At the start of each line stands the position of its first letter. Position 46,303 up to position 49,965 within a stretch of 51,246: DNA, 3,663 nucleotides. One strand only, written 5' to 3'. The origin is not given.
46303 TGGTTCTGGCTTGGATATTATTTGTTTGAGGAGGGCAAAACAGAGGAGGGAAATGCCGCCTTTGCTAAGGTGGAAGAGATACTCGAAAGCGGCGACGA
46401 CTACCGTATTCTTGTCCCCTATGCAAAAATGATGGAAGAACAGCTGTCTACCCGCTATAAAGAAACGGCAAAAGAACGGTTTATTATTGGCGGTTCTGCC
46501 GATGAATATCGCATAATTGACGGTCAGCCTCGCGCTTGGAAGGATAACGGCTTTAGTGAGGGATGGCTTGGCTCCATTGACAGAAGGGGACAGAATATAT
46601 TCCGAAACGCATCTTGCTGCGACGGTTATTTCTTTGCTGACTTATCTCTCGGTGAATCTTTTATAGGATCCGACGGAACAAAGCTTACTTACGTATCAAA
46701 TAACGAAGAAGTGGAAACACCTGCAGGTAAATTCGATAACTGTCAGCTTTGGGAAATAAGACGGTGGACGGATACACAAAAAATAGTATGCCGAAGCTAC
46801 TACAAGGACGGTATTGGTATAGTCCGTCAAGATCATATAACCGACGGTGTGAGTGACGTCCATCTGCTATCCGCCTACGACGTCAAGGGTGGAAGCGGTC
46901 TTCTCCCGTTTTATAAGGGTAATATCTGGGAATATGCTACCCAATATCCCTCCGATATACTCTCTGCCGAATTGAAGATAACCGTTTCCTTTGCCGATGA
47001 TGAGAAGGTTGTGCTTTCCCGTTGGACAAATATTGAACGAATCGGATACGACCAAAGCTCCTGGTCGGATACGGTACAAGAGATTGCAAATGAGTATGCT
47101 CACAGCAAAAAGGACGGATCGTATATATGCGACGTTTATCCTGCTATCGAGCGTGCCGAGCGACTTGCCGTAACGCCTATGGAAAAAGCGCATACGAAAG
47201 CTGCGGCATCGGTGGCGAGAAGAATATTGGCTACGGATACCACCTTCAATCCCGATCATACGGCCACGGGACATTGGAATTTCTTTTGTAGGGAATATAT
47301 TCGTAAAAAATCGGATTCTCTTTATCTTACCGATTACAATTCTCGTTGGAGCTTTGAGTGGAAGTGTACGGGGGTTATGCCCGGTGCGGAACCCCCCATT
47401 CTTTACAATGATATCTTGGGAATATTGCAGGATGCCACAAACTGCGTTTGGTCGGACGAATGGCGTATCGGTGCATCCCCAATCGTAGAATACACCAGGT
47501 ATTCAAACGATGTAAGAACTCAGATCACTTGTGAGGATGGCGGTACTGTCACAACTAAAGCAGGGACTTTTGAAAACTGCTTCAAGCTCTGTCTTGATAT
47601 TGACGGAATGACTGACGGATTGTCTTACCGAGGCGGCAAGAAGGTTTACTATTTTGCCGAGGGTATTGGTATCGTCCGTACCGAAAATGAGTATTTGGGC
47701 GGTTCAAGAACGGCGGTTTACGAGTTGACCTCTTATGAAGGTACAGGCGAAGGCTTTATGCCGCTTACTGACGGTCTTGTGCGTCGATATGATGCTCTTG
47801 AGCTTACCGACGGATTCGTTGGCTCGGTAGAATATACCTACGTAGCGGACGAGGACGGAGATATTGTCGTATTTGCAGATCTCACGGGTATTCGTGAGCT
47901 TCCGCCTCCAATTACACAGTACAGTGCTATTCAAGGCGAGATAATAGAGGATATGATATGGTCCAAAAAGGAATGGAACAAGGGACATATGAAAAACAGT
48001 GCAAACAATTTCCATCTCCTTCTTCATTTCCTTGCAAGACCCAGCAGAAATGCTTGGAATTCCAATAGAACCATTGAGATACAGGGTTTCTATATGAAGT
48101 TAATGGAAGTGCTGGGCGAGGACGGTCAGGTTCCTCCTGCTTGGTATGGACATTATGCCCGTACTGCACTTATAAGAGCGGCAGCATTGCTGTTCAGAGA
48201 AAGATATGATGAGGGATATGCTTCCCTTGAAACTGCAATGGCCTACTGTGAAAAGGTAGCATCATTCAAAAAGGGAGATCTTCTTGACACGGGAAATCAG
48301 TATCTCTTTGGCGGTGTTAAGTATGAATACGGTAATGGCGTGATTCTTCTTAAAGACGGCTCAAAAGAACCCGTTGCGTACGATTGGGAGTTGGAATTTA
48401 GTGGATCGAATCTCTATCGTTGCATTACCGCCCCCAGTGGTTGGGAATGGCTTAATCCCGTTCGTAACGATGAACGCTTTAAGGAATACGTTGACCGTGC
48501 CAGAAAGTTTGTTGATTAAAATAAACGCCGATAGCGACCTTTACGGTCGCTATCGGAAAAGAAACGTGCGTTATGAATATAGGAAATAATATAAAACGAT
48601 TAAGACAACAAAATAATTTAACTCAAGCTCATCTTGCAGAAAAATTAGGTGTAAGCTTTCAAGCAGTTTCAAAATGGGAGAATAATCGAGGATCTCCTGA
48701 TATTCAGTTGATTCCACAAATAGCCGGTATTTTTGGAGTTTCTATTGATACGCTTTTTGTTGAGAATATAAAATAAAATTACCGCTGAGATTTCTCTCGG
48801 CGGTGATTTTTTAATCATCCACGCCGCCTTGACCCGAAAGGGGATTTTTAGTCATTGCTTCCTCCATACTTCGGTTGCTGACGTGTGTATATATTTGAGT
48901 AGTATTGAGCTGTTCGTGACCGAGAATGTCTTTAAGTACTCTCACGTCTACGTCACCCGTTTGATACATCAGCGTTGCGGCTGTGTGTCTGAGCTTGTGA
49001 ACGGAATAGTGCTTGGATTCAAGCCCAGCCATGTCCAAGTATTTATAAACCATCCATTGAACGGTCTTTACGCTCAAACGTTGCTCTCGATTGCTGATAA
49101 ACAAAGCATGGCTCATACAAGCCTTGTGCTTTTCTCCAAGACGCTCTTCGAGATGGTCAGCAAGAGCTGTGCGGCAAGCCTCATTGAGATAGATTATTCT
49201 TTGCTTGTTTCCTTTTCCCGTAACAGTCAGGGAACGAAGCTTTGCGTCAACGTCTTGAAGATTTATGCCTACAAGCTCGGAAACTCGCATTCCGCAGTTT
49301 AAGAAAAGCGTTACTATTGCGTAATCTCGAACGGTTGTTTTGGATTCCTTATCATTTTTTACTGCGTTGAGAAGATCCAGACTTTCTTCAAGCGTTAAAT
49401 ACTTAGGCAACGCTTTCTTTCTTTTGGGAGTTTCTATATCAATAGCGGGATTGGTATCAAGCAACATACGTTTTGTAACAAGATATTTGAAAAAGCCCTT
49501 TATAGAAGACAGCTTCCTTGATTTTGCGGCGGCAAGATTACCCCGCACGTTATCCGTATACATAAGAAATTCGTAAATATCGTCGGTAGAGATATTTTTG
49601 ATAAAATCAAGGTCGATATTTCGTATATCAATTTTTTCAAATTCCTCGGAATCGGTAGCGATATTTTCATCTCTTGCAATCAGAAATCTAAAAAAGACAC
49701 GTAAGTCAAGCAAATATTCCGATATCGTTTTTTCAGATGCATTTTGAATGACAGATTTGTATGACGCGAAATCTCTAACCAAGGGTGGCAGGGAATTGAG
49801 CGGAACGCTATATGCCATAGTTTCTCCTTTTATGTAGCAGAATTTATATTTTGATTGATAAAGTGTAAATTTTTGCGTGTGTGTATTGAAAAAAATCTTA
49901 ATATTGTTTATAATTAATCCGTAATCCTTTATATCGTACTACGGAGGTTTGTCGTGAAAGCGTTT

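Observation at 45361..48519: Complete ECF-type sigma factor fused to an ~860-residue, apparently cytoplasmic extension with an internal duplication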

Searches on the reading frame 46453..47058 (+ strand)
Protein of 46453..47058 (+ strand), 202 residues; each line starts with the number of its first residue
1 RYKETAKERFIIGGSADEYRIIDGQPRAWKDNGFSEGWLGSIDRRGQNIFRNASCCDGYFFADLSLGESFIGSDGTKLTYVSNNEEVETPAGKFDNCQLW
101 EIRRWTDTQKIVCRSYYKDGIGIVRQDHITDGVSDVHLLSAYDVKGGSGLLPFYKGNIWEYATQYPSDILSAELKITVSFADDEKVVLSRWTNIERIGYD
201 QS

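Call 67: predict_structure(alignment_id=A4)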
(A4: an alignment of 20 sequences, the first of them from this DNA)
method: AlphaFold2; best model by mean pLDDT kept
length: 202 residues; sequences in the alignment: 20
mean_pLDDT: 93.2   pTM: 0.89
mean pLDDT of the five models: 93.2, 92.5, 92.3, 92.2, 91.4
residues with pLDDT >= 90: 158; 70-90: 38; 50-70: 5; < 50: 1
segments of 3 or more residues with pLDDT < 50: none
pLDDT, mean of each block of 10 residues (from residue 1): 82 95 96 88 89 97 97 97 98 98 94 98 97 94 97 98 86 95 97 81 50
secondary structure, 60 per line:
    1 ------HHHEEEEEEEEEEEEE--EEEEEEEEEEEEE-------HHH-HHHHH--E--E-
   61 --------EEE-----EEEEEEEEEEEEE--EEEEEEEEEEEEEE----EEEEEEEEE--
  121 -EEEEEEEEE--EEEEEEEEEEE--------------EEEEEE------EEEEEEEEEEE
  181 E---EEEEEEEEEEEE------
elements in order: E10-22 E25-37 H49-53 E69-71 E77-89 E92-105 E110-118 E122-130 E133-143 E158-163 E170-181 E185-196

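Call 70: fold_search(model_id=the predicted structure, library=pdb)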
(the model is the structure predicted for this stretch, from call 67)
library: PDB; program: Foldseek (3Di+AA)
matches with E <= 10: 1000; with E <= 0.001: 0
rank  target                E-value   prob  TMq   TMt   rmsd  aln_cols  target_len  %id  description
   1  3cnw_B                2.4e-02  0.99  0.26  0.36   7.6       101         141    9  Three-dimensional structure of the protein XoxI (Q81AY6) from Bacillus cereus. Northeast Structural Genomics Consortiu (released 2008-04-08)
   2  4aui_A                3.3e-02  0.21  0.18  0.14  18.6       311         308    8  STRUCTURE AND FUNCTION OF THE PORB PORIN FROM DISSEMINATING N. GONORRHOEAE (released 2012-10-10)
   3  2jmm_MODEL_1_A        3.9e-02  0.10  0.14  0.16  19.2       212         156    9  NMR solution structure of a minimal transmembrane beta-barrel platform protein (released 2007-07-03)
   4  3fzx                  4.8e-02  0.69  0.25  0.24  15.7       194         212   16  CRYSTAL STRUCTURE OF A PUTATIVE EXPORTED PROTEIN WITH YMCC-LIKE FOLD (BF2203) FROM BACTEROIDES FRAGILIS NCTC 9343 AT 2.2 (released 2009-02-03)
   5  4bze_B                5.1e-02  0.16  0.19  0.13  18.4       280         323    7  Crystal structure of galactose mutarotase GalM from Bacillus subtilis (released 2014-08-13)
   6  6ood                  5.6e-02  0.60  0.29  0.35   9.9       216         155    4  Structure of the pterocarpan synthase dirigent protein PsPTS1 (released 2020-04-29)
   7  3kay_A                7.3e-02  0.94  0.28  0.32   5.1        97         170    9  Crystal structure of abscisic acid receptor PYL1 (released 2009-12-08)
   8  2f1c                  7.7e-02  0.10  0.18  0.15  19.4       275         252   13  Crystal structure of the monomeric porin OmpG (released 2006-06-27)
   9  3jrq_B                9.0e-02  0.85  0.26  0.30   5.5        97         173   10  Crystal structure of (+)-ABA-bound PYL1 in complex with ABI1 (released 2009-11-03)
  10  3p9v_A                9.5e-02  0.44  0.20  0.25   8.3       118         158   14  High Resolution Crystal Structure of protein Maqu_3174 from Marinobacter aquaeolei, Northeast Structural Genomics Cons (released 2010-10-27)
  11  3wi5                  9.5e-02  0.14  0.20  0.15  21.4       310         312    8  Crystal structure of the Loop 7 mutant PorB from Neisseria meningitidis serogroup B (released 2014-01-01)
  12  3nsg_A                9.5e-02  0.08  0.15  0.11  17.8       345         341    6  Crystal Structure of OmpF, an Outer Membrane Protein from Salmonella typhi (released 2011-07-13)
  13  5g38                  1.1e-01  0.11  0.15  0.17  17.7       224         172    8  PsbO subunit of Photosystem II, beta barrel domain at 100K, pH 6 (released 2016-08-10)
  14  3nmn_C                1.2e-01  0.82  0.26  0.30   5.4        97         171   10  Crystal structure of pyrabactin-bound abscisic acid receptor PYL1 in complex with type 2C protein phosphatase ABI1 (released 2010-08-25)
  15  3e85                  1.2e-01  0.51  0.22  0.27  12.9       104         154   10  Crystal Structure of Pathogenesis-related Protein LlPR-10.2B from yellow lupine in complex with Diphenylurea (released 2009-03-03)
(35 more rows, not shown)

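Call 77: search_solved_structures(query=A4, max_evalue=1, show_alignments=3)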
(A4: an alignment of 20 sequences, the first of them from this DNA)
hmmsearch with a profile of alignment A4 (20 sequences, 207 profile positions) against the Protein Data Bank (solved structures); distinct sequences matched with E-value up to 1: 4.
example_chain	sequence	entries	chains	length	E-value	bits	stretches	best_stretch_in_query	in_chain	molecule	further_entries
3fzx_A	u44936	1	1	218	0.00017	24.4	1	86-136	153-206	Putative exported protein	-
4fvs_A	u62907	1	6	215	0.0096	18.6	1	86-146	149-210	putative lipoprotein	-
3wpo_A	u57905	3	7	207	0.16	14.6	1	38-132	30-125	Trimeric autotransporter adhesin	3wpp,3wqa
9s3s_A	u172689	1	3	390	0.96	12.1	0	29-88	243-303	Hypothetical protein protein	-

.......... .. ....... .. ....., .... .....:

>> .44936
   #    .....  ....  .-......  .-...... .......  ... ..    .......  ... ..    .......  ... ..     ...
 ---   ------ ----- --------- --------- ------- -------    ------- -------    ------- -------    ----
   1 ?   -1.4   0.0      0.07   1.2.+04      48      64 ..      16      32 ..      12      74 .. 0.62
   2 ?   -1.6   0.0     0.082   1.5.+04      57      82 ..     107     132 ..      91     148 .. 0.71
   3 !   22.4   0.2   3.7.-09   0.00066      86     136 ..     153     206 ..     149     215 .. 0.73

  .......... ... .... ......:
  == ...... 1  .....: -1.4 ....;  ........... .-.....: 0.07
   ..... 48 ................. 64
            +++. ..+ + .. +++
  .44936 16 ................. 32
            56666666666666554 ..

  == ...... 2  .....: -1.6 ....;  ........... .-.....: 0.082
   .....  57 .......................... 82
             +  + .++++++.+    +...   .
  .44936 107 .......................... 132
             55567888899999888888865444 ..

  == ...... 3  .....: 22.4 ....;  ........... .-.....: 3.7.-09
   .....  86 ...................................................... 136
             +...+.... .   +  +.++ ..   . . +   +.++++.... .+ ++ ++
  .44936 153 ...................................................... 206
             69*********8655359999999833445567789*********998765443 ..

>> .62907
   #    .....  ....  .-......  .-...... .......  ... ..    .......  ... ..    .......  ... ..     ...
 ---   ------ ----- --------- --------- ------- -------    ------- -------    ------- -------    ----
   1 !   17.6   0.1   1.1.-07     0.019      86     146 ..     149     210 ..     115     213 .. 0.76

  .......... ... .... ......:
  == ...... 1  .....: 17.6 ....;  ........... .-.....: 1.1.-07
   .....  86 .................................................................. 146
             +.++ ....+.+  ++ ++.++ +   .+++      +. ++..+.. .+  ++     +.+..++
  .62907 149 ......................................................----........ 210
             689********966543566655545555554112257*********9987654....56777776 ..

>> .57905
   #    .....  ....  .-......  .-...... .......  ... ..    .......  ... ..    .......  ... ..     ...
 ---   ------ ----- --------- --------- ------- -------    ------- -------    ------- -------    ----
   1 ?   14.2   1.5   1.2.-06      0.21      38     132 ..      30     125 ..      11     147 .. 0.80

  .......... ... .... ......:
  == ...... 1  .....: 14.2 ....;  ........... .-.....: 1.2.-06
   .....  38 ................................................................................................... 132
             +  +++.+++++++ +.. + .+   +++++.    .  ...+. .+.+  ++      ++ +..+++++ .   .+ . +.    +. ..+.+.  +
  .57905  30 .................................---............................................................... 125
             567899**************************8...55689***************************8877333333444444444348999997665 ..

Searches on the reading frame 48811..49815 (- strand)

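Call 86: search_protein_families(library=pfam, proteins=[window:48811-49815:-], max_evalue=0.001)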
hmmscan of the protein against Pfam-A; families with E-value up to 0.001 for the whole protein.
window:48811-49815:- (334 aa): 2 families
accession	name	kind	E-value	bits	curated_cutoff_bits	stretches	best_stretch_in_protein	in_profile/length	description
PF00589.27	Phage_integrase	-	5.5e-38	130.9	27.1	1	139-313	2-169/172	Phage integrase family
PF02899.23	Phage_int_SAM_1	-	3.7e-09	37.2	22.3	0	72-114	40-81/83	Phage integrase, N-terminal SAM-like domain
